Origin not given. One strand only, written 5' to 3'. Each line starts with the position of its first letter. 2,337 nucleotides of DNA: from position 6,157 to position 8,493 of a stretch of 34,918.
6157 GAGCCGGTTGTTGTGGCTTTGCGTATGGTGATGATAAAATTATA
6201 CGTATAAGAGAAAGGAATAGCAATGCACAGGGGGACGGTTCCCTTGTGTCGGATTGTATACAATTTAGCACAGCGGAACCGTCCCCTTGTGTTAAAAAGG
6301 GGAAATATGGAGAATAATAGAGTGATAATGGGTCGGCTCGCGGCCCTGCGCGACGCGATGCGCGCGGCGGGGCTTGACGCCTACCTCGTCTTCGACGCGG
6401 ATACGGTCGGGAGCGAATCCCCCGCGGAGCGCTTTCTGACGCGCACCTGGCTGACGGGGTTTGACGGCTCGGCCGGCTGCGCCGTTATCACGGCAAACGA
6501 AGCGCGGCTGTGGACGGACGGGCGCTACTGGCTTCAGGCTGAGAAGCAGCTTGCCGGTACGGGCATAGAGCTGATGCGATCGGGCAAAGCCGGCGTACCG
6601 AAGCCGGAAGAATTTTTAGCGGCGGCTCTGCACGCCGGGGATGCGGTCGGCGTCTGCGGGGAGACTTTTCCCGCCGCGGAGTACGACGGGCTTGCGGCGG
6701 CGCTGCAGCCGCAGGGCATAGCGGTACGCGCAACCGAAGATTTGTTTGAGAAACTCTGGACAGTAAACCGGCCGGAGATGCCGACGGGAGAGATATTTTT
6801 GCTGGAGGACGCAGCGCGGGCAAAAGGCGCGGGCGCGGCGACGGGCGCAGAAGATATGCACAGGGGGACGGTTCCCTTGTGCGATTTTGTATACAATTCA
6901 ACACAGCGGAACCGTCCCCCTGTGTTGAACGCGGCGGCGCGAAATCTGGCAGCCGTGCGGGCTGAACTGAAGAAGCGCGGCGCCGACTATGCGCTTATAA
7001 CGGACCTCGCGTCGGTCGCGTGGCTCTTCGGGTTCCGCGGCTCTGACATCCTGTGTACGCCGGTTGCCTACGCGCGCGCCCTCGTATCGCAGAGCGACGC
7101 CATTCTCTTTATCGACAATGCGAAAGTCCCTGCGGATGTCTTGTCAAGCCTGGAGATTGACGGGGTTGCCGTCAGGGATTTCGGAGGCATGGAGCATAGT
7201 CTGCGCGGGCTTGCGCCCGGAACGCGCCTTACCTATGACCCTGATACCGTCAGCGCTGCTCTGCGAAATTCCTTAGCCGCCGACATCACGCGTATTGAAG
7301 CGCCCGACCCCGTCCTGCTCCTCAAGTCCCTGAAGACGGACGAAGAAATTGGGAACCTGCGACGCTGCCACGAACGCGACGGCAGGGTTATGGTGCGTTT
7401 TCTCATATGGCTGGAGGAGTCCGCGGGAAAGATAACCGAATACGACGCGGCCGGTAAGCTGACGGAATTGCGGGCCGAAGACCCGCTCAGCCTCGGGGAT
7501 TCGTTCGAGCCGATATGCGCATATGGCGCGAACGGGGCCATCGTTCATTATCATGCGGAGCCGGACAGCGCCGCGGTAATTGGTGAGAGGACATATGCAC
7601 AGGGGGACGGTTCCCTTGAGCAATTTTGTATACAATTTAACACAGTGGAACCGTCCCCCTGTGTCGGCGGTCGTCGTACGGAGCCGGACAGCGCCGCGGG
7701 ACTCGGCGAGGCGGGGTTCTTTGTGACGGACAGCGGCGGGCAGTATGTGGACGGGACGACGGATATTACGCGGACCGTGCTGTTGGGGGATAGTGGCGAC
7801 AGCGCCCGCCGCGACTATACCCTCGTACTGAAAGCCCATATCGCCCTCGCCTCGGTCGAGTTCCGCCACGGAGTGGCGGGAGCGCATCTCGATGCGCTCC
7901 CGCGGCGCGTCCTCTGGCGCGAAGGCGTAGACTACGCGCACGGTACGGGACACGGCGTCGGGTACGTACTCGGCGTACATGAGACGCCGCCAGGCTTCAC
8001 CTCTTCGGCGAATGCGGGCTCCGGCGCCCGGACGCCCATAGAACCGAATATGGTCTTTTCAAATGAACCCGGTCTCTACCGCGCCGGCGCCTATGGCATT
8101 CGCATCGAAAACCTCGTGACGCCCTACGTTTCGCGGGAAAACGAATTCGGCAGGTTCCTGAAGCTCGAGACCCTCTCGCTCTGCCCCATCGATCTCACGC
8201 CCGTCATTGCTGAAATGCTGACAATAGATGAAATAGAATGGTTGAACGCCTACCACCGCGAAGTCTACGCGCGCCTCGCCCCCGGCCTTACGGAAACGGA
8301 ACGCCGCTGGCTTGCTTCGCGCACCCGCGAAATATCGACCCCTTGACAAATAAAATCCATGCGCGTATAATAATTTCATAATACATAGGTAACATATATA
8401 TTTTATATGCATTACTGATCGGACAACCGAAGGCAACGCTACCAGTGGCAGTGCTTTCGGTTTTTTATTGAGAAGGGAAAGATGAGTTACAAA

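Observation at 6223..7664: ~70-bp nested-palindromic element present three times in 1.4 kb, twice translated in-frame inside an essential-type peptidase gene (RPE-like behaviour)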

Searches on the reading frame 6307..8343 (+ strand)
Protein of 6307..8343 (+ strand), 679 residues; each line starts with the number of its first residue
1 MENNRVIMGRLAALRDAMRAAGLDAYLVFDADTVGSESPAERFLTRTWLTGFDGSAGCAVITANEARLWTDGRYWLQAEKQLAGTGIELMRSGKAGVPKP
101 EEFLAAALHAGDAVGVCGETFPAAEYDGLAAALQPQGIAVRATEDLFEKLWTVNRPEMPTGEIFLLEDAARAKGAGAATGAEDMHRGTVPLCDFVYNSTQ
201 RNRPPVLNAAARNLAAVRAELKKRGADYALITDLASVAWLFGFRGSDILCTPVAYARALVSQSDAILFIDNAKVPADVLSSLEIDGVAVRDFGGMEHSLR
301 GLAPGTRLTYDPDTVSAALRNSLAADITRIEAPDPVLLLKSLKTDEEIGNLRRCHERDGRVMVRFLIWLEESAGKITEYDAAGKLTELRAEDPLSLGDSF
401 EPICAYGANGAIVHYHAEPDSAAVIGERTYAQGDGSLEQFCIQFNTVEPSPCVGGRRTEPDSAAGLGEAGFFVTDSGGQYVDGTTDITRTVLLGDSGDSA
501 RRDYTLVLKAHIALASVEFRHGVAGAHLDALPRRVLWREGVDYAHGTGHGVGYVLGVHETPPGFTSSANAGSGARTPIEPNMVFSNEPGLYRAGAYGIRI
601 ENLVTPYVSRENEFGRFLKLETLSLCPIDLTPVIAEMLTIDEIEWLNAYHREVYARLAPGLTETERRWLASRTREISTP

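Call 8: search_protein_families(library=pfam, proteins=[window:6307-8343:+])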
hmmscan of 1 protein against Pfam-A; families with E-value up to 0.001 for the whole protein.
window:6307-8343:+ (679 aa): 4 families
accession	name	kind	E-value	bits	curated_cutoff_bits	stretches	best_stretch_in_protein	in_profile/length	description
PF00557.29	Peptidase_M24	-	4.6e-42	144.6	23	1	350-604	2-204/208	Metallopeptidase family M24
PF16189.11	Creatinase_N_2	-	2.9e-31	109.1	29.7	1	210-347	22-161/161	Creatinase/Prolidase N-terminal domain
PF01321.24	Creatinase_N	-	1.2e-23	84.5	22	2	10-135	1-111/128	Creatinase/Prolidase N-terminal domain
PF16188.10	Peptidase_M24_C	-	5.8e-20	71.4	28.9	1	617-676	2-63/63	C-terminal region of peptidase_M24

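Call 9: search_solved_structures(query=window:6307-8343:+, show_alignments=2)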
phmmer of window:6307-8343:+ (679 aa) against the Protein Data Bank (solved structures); distinct sequences matched with E-value up to 0.001: 21.
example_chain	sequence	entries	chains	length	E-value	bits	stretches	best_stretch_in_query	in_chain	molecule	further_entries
3ctz_A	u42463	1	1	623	1.1e-81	278.5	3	471-676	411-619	Xaa-Pro aminopeptidase 1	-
4s2r_P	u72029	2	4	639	1.3e-71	245.3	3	471-672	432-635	Protein APP-1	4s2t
5jqk_A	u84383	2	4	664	3.6e-52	181.1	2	470-665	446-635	Peptidase, putative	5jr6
3q6d_A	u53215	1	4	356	2.6e-19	72.4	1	466-604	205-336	Proline dipeptidase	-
5cdl_A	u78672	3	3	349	2.1e-18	69.4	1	470-605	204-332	Proline dipeptidase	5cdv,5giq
5giu_A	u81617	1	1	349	2.3e-18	69.4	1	470-605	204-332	Proline dipeptidase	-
2zsg_A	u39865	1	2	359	4.6e-18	68.4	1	444-604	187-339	Aminopeptidase P, putative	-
4rgz_A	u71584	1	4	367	6.7e-15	57.9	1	472-604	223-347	Xaa-Pro aminopeptidase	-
4fkc_A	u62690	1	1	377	7.4e-15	57.8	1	471-604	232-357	Xaa-Pro aminopeptidase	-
5cnx_A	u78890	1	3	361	2.4e-14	56.1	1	466-605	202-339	Aminopeptidase YpdF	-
4ege_A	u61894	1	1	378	8.2e-13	51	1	467-605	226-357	Dipeptidase PepE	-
1pv9_A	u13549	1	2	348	1.3e-10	43.8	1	470-605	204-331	Xaa-Pro dipeptidase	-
1wn1_A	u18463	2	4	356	3.1e-10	42.5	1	470-604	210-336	dipeptidase | 356aa long hypothetical dipeptidase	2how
1wy2_A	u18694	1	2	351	3.6e-10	42.3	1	470-604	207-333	Xaa-Pro dipeptidase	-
5cik_A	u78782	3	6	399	5.3e-10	41.7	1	470-602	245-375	Proline dipeptidase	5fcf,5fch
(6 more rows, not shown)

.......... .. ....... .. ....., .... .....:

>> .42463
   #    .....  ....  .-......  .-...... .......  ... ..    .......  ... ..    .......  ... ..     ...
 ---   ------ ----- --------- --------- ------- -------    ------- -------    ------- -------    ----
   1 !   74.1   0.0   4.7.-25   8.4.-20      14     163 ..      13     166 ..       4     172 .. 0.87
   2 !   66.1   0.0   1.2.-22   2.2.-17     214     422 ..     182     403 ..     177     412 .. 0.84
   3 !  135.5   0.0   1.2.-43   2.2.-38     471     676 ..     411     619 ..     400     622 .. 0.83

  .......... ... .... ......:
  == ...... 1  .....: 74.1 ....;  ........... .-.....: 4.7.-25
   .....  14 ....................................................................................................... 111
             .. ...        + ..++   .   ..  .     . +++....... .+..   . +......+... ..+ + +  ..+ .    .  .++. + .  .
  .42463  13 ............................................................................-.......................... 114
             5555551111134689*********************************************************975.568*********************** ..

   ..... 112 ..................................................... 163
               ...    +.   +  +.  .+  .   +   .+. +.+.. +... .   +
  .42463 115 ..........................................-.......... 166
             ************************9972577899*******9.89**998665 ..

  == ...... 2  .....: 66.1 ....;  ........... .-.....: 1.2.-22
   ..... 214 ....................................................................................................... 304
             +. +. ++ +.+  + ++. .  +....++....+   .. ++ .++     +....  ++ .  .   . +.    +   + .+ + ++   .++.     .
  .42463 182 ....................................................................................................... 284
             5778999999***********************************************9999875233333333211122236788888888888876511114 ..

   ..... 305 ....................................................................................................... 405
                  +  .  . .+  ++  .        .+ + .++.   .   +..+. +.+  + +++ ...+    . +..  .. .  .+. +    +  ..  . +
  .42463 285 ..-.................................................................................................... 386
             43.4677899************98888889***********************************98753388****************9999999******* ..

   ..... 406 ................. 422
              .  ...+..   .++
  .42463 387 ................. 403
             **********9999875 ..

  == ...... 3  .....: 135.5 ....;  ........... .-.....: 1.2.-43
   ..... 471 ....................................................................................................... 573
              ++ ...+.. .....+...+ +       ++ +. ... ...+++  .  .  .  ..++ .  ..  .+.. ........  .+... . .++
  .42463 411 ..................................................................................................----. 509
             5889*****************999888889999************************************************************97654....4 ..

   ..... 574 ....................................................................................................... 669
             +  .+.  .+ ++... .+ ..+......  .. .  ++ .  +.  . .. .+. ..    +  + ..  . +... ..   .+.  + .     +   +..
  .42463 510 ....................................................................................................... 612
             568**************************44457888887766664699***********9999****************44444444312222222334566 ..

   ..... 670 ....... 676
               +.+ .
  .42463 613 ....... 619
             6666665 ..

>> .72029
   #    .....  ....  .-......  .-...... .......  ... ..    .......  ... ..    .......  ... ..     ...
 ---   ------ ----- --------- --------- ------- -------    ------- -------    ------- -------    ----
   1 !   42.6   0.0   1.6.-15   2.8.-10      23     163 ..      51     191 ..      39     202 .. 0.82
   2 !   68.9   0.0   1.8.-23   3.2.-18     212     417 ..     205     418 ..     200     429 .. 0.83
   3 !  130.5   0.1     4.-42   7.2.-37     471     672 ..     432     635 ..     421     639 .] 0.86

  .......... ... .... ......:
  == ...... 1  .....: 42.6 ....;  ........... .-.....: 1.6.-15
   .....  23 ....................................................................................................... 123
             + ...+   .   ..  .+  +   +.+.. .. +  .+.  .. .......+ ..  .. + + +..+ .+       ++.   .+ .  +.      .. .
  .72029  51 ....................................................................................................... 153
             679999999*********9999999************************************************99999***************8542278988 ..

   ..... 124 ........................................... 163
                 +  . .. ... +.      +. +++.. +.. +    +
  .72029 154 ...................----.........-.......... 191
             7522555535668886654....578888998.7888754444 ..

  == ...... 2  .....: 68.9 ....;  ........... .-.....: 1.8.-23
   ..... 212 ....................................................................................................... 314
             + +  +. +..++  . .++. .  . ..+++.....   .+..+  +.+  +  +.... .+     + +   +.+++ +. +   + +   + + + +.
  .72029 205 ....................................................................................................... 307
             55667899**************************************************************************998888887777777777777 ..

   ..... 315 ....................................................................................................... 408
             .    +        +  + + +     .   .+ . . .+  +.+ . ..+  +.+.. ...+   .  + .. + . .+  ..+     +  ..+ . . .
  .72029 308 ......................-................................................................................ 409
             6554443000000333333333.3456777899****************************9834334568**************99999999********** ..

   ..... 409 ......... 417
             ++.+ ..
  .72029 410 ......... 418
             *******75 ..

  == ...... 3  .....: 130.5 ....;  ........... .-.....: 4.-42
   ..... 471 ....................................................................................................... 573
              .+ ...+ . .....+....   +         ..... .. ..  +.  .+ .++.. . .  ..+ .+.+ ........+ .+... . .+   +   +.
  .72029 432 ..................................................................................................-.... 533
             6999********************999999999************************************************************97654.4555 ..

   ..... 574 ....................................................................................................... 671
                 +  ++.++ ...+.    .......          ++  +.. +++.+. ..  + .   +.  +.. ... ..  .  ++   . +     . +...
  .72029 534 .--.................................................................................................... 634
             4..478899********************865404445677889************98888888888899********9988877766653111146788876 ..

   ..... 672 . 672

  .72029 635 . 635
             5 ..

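Call 22: find_homologous_proteins(query=window:6307-8343:+, max_evalue=1e-20)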
Query window:6307-8343:+ (679 aa): 6744 proteins with E <= 1e-20 among 8000 candidates; the best 120 are listed.
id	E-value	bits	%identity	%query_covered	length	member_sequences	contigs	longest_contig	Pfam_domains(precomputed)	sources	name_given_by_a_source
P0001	0.0e+0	1539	100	100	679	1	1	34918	PF16188.11,PF01321.25,PF00557.30,PF16189.12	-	-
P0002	2.3e-240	818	63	90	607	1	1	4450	PF16188.11,PF01321.25,PF00557.30,PF16189.12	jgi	jgi:Xaa-Pro aminopeptidase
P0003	1.1e-233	796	55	99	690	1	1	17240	PF16188.11,PF01321.25,PF00557.30,PF16189.12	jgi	jgi:Xaa-Pro aminopeptidase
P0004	1.4e-217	743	53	83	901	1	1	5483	PF16188.11,PF01321.25,PF00557.30,PF16189.12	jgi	jgi:Xaa-Pro aminopeptidase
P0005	6.0e-179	615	53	83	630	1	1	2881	PF16188.11,PF00557.30,PF16189.12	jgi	jgi:Xaa-Pro aminopeptidase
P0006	2.0e-147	511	43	98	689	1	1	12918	PF16188.11,PF01321.25,PF00557.30,PF16189.12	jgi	jgi:Xaa-Pro aminopeptidase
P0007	9.2e-142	492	41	98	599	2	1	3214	PF16188.11,PF01321.25,PF00557.30,PF16189.12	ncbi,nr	ncbi:MAG: M24 family metallopeptidase [Clostridiales Family XIII bacterium]|nr:M24 family metallopep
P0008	2.1e-139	484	43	99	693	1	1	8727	PF16188.11,PF01321.25,PF00557.30,PF16189.12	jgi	-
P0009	4.9e-139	483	39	98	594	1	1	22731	PF16188.11,PF01321.25,PF00557.30,PF16189.12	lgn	-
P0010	7.9e-139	482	39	99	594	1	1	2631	PF16188.11,PF01321.25,PF00557.30,PF16189.12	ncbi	-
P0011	2.9e-138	481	39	98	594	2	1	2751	PF16188.11,PF01321.25,PF00557.30,PF16189.12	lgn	-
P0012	6.1e-138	479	40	98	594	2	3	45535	PF16188.11,PF01321.25,PF00557.30,PF16189.12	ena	-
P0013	2.3e-137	478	40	98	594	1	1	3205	PF16188.11,PF01321.25,PF00557.30,PF16189.12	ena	-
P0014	5.2e-137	476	40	98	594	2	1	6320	PF16188.11,PF01321.25,PF00557.30,PF16189.12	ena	-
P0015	9.1e-137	476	40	98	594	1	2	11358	PF16188.11,PF01321.25,PF00557.30,PF16189.12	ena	-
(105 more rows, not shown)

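Call 24: find_encoding_contigs(protein=P0002, flank=10000, max_places=3)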
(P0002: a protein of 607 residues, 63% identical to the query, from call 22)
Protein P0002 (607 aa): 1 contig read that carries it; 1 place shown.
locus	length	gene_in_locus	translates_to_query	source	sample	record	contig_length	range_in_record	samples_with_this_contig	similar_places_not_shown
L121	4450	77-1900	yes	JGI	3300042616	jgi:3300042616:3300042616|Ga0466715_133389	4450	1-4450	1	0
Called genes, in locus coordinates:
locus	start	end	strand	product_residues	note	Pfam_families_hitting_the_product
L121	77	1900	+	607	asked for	PF01321:Creatinase_N (faint), PF16189:Creatinase_N_2, PF00557:Peptidase_M24, PF16188:Peptidase_M24_C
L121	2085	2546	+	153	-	PF11188:DUF2975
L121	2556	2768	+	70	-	PF13443:HTH_26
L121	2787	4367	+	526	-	PF13687:DUF4153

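Call 25: find_encoding_contigs(protein=P0003, flank=10000, max_places=3)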
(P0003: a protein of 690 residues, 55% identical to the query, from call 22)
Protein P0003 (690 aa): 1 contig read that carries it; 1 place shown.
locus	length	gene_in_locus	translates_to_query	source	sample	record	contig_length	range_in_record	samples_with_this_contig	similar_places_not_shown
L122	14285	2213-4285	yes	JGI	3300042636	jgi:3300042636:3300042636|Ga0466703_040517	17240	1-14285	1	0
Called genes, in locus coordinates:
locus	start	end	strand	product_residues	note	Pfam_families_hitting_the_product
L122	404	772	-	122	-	PF00903:Glyoxalase, PF13669:Glyoxalase_4, PF18029:Glyoxalase_6 (weak)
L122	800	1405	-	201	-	PF02545:Maf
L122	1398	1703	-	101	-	-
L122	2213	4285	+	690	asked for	PF01321:Creatinase_N, PF16189:Creatinase_N_2, PF00557:Peptidase_M24, PF16188:Peptidase_M24_C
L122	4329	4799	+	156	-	PF01661:Macro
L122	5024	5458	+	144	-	-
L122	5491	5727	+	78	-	-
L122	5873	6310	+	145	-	PF22381:Staph_reg_Sar_Rot (weak), PF01978:TrmB (weak), PF13463:HTH_27, PF01047:MarR, PF12802:MarR_2, PF13601:HTH_34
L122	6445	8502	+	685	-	PF00664:ABC_membrane, PF00005:ABC_tran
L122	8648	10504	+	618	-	PF00004:AAA (faint), PF00664:ABC_membrane, PF00005:ABC_tran, PF13304:AAA_21 (faint)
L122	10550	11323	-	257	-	PF04127:DFP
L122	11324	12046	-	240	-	PF02163:Peptidase_M50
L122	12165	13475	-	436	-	PF05673:DUF815, PF00004:AAA (faint), PF20720:nSTAND3 (weak)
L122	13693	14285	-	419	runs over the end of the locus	PF00464:SHMT, PF00155:Aminotran_1_2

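Call 26: find_encoding_contigs(protein=P0004, flank=10000, max_places=3)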
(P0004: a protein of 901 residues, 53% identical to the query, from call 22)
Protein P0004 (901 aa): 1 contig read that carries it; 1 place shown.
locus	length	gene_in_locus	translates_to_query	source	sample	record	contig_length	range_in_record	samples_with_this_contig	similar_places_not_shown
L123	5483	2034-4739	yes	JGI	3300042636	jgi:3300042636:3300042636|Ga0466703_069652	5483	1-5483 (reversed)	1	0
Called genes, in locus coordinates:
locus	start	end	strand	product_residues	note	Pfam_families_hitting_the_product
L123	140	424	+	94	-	PF02604:PhdYeFM_antitox (weak)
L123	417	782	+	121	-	PF05016:ParE_toxin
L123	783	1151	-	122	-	PF00903:Glyoxalase, PF13669:Glyoxalase_4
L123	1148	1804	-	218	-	PF02545:Maf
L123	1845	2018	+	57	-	-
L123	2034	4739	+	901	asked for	PF01321:Creatinase_N, PF16189:Creatinase_N_2, PF00557:Peptidase_M24, PF16188:Peptidase_M24_C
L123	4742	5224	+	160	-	PF01661:Macro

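Call 76: predict_structure(alignment_id=A3)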
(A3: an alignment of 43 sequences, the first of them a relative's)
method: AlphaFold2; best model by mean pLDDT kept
length: 679 residues; sequences in the alignment: 43
mean_pLDDT: 87.3   pTM: 0.86
mean pLDDT of the five models: 87.3, 87.2, 86.4, 86.4, 86.0
residues with pLDDT >= 90: 516; 70-90: 78; 50-70: 9; < 50: 76
segments of 3 or more residues with pLDDT < 50: 169-206, 430-467
pLDDT, mean of each block of 10 residues (from residue 1): 89 97 97 86 95 93 97 87 96 93 98 97 96 98 94 92 76 36 30 34 53 96 98 96 93 96 98 96 96 95 97 95 96 94 95 98 98 95 98 94 94 88 78 40 32 33 48 96 96 90 97 98 94 93 86 91 81 89 96 91 98 98 98 96 98 98 98 90
secondary structure, 60 per line:
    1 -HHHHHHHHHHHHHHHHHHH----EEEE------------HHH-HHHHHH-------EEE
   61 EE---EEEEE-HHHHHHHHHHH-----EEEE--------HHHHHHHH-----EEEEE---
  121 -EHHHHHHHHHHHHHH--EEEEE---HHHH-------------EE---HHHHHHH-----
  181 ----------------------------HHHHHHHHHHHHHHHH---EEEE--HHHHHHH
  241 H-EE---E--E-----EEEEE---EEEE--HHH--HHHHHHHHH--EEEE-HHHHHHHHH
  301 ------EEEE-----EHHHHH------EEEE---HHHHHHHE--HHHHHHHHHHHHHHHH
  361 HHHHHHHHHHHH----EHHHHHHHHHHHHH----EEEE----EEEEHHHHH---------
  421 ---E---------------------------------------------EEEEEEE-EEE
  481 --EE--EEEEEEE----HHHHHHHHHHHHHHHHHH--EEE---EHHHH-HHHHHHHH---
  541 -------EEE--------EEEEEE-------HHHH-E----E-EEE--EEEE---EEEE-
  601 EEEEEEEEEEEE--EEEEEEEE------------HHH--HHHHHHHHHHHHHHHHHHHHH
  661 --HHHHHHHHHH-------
elements in order: H2-20 E25-28 H45-50 E58-62 E66-70 H72-82 E88-91 H100-107 E113-117 H123-136 E139-143 H147-150 H169-175 H209-224 E228-231 H234-241 E257-261 E265-268 H276-284 E287-290 H292-300 E307-310 H317-321 E328-331 H335-341 H345-372 H378-390 E395-398 E403-406 H407-411 E470-476 E478-480 E487-493 H498-515 E518-520 H525-528 H530-537 E548-550 E559-564 H572-575 E584-586 E589-592 E596-599 E601-612 E615-622 H640-660 H663-672
